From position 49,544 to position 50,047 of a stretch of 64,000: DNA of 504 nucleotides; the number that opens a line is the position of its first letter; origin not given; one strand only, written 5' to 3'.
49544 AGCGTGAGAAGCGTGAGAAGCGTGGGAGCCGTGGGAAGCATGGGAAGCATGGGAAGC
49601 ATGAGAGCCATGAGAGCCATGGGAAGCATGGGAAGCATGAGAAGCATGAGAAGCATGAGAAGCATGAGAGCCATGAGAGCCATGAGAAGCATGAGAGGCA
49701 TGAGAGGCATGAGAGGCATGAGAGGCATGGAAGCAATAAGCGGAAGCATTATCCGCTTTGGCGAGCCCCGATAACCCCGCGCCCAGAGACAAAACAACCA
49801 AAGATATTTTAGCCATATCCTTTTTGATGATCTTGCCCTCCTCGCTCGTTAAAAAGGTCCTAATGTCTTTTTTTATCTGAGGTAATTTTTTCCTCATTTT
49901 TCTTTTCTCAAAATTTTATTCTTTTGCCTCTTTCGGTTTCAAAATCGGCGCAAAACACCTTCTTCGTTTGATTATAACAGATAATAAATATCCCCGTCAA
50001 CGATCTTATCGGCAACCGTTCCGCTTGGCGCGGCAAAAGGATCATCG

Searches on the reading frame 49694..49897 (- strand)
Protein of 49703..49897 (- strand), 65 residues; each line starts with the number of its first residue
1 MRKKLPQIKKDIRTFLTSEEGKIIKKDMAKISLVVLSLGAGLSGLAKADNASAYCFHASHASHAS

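Call 45: find_homologous_proteins(query=window:49703-49897:-, max_evalue=0.01)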
Query seq(65 aa) (65 aa): 4 proteins with E <= 0.01 among 4 candidates.
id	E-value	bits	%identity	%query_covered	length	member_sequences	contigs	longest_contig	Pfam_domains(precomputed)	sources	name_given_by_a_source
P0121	2.1e-19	86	68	92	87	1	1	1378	-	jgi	-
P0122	1.4e-17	80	63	97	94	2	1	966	-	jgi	-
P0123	6.5e-12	62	58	91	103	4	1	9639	-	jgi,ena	-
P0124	1.4e-11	61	55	86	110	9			-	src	-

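Call 69: find_related_loci(query=A3, collection=metagenome_contigs, flank=10000)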
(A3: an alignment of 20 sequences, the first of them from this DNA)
Query A3 (68 aa) in metagenome_contigs; peptide patterns used: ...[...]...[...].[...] (x = any residue, [..] = any of these).
525 stretches matched a pattern; 285 encode a relative of the query (tblastn E <= 1e-3); the best 80 are kept; 80 distinct loci.
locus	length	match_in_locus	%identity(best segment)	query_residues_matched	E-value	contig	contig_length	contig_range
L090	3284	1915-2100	71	1-62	1e-20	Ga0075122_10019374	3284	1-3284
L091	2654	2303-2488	71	1-62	1e-20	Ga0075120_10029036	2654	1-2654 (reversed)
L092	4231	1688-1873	66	1-62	2e-19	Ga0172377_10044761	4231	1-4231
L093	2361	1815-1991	68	4-62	4e-19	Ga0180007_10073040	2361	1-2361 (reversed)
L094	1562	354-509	67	4-55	4e-19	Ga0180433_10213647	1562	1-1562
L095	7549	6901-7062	65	2-55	7e-19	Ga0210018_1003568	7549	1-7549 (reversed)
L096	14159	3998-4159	65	4-57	7e-19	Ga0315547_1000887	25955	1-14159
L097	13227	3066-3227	65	4-57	7e-19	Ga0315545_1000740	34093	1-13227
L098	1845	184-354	56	1-57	1e-18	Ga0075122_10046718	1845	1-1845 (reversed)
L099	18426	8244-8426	61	2-62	1e-18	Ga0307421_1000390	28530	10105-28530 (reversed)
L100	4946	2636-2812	61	1-57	2e-18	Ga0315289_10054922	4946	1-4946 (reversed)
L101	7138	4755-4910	65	4-55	2e-18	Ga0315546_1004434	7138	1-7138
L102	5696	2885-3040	65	4-55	2e-18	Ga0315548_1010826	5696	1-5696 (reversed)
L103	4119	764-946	64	2-62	3e-17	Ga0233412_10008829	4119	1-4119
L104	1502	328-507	63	3-62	3e-17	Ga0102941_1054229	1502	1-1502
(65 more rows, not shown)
